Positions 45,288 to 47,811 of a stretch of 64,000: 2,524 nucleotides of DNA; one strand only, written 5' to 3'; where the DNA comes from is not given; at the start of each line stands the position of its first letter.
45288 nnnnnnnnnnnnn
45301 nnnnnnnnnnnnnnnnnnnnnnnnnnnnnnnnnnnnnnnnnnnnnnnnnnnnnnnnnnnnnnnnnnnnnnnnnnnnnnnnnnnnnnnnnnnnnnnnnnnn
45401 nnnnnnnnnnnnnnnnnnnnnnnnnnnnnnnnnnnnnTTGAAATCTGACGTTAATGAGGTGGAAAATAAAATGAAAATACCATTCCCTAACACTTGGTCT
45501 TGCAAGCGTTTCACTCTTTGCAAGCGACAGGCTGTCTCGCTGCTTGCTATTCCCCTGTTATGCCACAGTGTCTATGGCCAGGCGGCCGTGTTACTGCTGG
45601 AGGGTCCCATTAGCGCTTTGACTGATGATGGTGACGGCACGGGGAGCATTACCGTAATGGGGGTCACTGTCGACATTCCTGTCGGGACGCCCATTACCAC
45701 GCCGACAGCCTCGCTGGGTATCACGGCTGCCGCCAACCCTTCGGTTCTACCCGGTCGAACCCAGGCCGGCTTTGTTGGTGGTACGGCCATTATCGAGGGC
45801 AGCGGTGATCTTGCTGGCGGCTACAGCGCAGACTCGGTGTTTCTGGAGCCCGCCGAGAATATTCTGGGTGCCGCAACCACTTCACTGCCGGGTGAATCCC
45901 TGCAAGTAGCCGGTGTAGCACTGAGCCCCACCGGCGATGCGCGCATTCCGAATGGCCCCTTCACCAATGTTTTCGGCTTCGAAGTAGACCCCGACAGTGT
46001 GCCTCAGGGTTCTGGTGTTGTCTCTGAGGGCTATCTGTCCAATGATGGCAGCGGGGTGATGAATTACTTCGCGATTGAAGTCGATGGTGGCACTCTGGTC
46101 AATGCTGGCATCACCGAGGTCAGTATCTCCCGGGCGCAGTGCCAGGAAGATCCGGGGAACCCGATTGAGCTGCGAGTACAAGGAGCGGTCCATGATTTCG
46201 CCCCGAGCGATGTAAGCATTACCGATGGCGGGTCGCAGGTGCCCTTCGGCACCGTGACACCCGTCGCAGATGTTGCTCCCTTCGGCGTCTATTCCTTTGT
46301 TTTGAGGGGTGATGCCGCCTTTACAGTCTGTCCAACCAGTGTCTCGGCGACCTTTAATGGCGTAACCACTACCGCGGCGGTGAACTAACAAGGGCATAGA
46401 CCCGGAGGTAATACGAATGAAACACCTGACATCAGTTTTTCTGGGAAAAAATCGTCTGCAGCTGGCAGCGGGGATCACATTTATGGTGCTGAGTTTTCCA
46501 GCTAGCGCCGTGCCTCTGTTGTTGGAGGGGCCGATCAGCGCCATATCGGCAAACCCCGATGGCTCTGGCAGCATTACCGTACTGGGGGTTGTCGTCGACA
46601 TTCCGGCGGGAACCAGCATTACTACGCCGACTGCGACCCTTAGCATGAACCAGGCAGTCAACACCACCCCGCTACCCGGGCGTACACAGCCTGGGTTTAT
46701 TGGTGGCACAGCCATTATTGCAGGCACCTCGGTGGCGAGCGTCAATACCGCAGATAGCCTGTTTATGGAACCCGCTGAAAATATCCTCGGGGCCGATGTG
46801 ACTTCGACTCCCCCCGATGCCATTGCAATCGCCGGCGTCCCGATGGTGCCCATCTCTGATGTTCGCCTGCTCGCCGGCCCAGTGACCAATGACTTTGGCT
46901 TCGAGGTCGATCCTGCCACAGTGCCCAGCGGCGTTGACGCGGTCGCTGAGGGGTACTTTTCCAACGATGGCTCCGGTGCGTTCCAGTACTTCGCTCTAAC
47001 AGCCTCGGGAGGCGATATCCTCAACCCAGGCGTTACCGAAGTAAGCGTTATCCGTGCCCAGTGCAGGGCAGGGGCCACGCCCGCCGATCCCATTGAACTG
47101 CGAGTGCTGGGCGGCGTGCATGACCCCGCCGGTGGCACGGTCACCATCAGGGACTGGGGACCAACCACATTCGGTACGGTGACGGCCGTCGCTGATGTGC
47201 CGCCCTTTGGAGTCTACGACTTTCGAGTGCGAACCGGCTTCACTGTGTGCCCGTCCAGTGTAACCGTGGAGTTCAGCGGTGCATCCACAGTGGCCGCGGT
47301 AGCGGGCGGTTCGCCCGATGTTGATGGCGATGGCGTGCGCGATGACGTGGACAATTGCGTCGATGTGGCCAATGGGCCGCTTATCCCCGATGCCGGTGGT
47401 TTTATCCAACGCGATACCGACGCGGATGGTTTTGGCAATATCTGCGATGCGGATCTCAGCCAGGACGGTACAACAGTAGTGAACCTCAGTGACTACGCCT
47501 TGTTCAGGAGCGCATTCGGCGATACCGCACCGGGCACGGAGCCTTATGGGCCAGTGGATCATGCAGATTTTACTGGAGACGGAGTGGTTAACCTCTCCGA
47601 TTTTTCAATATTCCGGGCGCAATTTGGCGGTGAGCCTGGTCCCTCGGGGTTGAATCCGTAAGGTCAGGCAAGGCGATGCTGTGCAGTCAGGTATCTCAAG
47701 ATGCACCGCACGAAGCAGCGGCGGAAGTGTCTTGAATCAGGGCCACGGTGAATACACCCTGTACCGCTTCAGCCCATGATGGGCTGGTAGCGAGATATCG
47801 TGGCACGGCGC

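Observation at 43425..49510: A ~1-kb regulatory module is duplicated in front of both operons and carries sigma-54 promoters and a triplicated 17-bp motif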

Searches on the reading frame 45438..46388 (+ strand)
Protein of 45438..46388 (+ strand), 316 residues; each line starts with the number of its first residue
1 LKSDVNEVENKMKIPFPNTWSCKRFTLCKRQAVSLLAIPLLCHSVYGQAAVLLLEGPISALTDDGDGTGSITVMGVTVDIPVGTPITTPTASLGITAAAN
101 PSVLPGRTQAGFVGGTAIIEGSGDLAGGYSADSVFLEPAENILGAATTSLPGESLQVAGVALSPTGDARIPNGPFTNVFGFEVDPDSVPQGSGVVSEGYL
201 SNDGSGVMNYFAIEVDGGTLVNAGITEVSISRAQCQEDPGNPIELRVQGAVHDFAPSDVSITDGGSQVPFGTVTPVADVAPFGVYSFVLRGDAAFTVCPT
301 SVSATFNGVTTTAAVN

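Call 7: search_protein_families(library=ncbifam, proteins=[window:45438-46388:+], max_evalue=0.001)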
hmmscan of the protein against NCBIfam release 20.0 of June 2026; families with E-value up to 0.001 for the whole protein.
window:45438-46388:+ (316 aa): 0 families

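Call 24: find_homologous_proteins(query=window:45471-46388:+, max_evalue=0.00001)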
Query window:45471-46388:+ (305 aa): 53 proteins with E <= 0.00001 among 8000 candidates.
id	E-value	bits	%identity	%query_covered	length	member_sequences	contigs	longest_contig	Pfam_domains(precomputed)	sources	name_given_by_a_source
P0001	1.6e-193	660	100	100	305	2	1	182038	-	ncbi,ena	-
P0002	9.2e-165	565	87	100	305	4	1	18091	-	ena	-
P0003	6.8e-152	523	83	100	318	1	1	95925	-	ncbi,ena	-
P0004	7.4e-117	408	68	96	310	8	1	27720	-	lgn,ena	-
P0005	7.0e-115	402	68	97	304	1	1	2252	-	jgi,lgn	jgi:hypothetical protein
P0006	4.9e-110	386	66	96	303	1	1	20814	-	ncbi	-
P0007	6.6e-107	375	62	96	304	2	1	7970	-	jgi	jgi:hypothetical protein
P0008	1.5e-105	371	65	95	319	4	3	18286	-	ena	-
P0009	7.9e-105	369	63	98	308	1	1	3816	-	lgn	-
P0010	1.6e-101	358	65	93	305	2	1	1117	-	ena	-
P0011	1.4e-98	348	67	86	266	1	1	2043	-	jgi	jgi:hypothetical protein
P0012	2.8e-86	308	62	85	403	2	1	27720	PF02412.24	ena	-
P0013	4.9e-85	304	58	91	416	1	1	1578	-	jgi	jgi:hypothetical protein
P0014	1.8e-83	298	61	84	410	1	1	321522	-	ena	-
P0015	9.3e-83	296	60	85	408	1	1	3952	-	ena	-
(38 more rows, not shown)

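Call 25: find_encoding_contigs(protein=P0001, flank=10000, max_places=3)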
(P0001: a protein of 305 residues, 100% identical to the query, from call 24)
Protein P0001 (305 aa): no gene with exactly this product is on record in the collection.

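Call 26: find_encoding_contigs(protein=P0002, flank=10000, max_places=3)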
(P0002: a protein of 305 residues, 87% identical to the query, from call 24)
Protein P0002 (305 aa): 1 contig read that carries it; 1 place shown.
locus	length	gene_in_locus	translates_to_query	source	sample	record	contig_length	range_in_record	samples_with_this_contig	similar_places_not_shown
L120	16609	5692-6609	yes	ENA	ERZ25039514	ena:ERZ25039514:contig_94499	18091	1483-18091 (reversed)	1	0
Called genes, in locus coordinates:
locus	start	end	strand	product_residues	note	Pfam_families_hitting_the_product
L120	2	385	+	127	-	?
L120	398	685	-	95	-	-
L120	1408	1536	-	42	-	-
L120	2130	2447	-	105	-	-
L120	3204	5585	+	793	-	PF03150:CCP_MauG (faint), PF02412:TSP_3 (faint)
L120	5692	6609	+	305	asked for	-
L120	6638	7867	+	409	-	PF00404:Dockerin_1 (faint)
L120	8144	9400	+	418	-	-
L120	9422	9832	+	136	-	-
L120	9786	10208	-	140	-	-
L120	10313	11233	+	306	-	PF02412:TSP_3 (weak)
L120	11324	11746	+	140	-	-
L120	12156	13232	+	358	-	-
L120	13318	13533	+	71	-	-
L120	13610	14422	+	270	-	PF02412:TSP_3 (faint)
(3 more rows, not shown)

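Call 27: find_encoding_contigs(protein=P0003, flank=10000, max_places=3)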
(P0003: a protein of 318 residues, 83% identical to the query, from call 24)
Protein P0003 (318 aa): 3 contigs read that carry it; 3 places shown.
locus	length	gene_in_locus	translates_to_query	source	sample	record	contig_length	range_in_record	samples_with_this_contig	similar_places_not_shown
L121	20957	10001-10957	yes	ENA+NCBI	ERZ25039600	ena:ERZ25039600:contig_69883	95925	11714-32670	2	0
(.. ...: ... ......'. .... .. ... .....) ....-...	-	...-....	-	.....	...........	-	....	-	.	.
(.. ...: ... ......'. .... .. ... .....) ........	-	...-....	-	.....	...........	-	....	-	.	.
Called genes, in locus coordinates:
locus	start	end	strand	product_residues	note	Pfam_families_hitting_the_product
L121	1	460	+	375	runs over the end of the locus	PF00696:AA_kinase, PF01472:PUA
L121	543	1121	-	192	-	-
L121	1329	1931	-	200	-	-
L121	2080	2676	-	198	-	-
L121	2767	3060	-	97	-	-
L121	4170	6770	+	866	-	PF03150:CCP_MauG (weak), PF02412:TSP_3 (weak), PF00404:Dockerin_1 (weak)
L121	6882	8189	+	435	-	-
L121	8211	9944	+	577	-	PF02412:TSP_3 (weak)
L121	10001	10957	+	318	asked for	-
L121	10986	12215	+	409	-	PF02412:TSP_3 (faint)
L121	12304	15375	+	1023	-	PF07731:Cu-oxidase_2, PF02412:TSP_3 (weak)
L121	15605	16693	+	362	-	PF02630:SCO1-SenC, PF13442:Cytochrome_CBB3 (faint), PF00034:Cytochrom_C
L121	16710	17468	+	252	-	-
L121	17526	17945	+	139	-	-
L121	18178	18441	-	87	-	PF01649:Ribosomal_S20p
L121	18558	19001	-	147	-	PF01219:DAGK_prokar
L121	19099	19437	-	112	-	-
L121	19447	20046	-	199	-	PF13590:DUF4136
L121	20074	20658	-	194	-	PF13590:DUF4136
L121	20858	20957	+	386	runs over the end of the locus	PF01553:Acyltransferase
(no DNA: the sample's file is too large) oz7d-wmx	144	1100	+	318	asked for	-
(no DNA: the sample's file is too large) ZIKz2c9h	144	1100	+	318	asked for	-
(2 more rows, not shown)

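Call 32: list_cluster_members(proteins=[P0001, P0003, P0002])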
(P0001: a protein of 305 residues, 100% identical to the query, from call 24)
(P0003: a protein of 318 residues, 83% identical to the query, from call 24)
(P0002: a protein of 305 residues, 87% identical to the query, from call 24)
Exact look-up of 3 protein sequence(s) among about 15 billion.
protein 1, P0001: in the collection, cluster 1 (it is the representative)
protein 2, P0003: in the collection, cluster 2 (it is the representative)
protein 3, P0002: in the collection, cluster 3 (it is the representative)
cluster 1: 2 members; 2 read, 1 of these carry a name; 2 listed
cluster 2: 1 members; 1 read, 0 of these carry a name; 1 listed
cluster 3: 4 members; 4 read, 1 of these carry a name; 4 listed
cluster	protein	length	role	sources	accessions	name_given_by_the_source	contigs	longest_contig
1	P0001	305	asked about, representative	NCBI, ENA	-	-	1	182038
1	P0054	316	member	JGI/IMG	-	hypothetical protein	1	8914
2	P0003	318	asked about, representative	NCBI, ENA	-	-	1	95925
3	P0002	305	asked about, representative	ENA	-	-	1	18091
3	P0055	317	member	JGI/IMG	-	hypothetical protein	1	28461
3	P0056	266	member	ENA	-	-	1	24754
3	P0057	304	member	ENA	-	-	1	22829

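Call 34: find_encoding_contigs(protein=P0004, flank=10000, max_places=2)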
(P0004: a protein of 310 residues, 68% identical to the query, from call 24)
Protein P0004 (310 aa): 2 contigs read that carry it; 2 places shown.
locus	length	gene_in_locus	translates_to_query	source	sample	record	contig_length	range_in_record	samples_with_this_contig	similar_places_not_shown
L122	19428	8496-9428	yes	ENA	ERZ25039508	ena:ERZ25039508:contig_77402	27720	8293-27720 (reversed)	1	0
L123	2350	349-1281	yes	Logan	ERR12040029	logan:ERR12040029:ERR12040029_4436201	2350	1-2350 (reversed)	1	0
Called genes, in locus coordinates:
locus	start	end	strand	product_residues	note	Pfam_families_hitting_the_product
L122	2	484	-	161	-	?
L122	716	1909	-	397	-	PF00070:Pyr_redox (faint), PF00890:FAD_binding_2 (weak), PF01266:DAO (faint), PF03486:HI0933_like, PF07992:Pyr_redox_2 (faint), PF12831:FAD_oxidored, PF13738:Pyr_redox_3 (weak), PF22780:HI0933_like_1st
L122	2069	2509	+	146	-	PF00582:Usp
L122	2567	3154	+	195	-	PF04367:DUF502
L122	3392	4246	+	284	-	PF21302:Zn_ribbon_RlmA, PF13489:Methyltransf_23 (faint), PF13679:Methyltransf_32 (weak), PF08241:Methyltransf_11, PF08242:Methyltransf_12, PF13649:Methyltransf_25, PF13847:Methyltransf_31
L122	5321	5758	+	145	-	-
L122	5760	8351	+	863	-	PF03150:CCP_MauG (weak), PF02412:TSP_3 (faint)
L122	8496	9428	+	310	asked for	-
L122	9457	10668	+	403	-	PF02412:TSP_3 (faint)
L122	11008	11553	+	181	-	-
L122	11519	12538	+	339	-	-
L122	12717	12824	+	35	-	-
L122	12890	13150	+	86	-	-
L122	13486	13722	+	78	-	-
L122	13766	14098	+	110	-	PF00404:Dockerin_1 (faint), PF02412:TSP_3 (faint)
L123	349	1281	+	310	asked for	-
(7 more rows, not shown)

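Call 35: find_encoding_contigs(protein=P0006, flank=10000, max_places=2)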
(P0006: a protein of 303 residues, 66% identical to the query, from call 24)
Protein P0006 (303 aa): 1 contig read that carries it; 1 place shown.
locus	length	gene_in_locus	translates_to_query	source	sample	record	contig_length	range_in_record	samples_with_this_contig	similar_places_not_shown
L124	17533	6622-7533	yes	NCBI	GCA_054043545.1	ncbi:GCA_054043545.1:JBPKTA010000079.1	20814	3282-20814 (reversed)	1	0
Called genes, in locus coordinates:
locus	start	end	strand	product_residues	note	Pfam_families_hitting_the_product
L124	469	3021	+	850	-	PF03150:CCP_MauG, PF02412:TSP_3 (faint)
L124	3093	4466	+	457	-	-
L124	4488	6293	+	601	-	PF02412:TSP_3 (weak)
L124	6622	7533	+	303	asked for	-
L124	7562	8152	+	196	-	-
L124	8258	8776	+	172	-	PF02412:TSP_3 (faint)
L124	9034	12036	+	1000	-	PF07731:Cu-oxidase_2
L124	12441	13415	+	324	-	PF02630:SCO1-SenC, PF00034:Cytochrom_C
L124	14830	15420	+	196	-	-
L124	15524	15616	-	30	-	-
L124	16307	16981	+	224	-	PF00196:GerE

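Call 36: find_encoding_contigs(protein=P0008, flank=10000, max_places=3)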
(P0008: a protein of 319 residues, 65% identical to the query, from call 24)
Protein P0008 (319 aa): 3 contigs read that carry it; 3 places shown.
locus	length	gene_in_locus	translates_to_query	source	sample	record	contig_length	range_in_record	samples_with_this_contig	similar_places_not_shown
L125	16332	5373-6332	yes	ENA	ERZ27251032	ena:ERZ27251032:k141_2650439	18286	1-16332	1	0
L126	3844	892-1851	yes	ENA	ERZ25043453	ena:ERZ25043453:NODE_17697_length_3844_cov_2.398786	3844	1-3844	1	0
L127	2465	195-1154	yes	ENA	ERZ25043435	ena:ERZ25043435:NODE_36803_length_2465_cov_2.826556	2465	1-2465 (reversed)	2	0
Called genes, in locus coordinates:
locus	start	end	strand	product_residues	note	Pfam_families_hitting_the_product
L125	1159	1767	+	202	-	-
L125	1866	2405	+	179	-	-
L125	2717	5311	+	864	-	PF03150:CCP_MauG (weak), PF02412:TSP_3 (faint)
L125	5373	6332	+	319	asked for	-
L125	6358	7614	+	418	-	-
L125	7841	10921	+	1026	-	PF07731:Cu-oxidase_2 (weak)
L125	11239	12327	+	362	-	PF02630:SCO1-SenC, PF00034:Cytochrom_C (weak)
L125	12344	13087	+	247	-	-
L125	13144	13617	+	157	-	-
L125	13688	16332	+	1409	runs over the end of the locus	PF17803:Cadherin_4, PF17892:Cadherin_5, PF17963:Big_9, PF17803:Cadherin_4, PF17892:Cadherin_5, PF17963:Big_9, PF17803:Cadherin_4, PF17892:Cadherin_5, +11 more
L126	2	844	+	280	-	?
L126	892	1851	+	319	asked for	-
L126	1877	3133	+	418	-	-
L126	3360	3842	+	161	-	?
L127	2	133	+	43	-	?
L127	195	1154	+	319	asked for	-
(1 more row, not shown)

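Call 49: search_protein_families(library=pfam, proteins=[window:45471-46388:+], max_evalue=0.01)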
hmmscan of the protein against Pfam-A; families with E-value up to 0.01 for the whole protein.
window:45471-46388:+ (305 aa): 0 families

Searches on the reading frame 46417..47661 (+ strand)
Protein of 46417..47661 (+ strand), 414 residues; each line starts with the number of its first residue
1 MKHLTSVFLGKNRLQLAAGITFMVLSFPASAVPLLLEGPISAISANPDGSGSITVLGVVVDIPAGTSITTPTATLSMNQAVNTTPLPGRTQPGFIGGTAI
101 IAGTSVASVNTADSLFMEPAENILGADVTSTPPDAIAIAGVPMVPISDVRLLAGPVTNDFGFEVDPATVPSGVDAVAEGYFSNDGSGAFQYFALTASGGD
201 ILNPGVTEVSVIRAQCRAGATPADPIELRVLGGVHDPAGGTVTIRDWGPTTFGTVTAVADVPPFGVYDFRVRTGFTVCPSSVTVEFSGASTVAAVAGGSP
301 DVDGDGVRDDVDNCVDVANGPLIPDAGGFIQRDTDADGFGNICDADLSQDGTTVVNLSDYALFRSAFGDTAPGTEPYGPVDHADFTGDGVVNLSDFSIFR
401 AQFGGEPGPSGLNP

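Call 7: search_protein_families(library=ncbifam, proteins=[window:46417-47661:+], max_evalue=0.001)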
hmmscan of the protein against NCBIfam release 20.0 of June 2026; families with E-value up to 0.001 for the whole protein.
window:46417-47661:+ (414 aa): 2 families
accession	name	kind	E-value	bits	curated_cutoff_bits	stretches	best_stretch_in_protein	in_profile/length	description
NF047638.1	throspo3_MtsC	equivalog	3.7e-07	29.4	350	1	296-357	190-240/428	cell-cell cohesion MYXO-CTERM protein MtsC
NF045500.1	Omp28_seleno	equivalog_domain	3.4e-05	23.4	200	1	296-345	269-309/377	Omp28-related selenoprotein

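Call 17: find_encoding_contigs(protein=window:46417-47661:+, flank=10000, max_places=10)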
Protein window:46417-47661:+ (414 aa): no gene with exactly this product is on record in the collection.

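Call 49: search_protein_families(library=pfam, proteins=[window:46417-47661:+], max_evalue=0.01)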
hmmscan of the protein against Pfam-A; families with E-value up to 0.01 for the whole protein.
window:46417-47661:+ (414 aa): 2 families
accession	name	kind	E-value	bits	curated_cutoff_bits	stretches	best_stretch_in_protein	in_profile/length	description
PF02412.23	TSP_3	-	5.5e-06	26.4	25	1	301-319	15-33/36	Thrombospondin type 3 repeat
PF00404.24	Dockerin_1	-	0.002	18.7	22.9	0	350-398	7-51/57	Dockerin type I domain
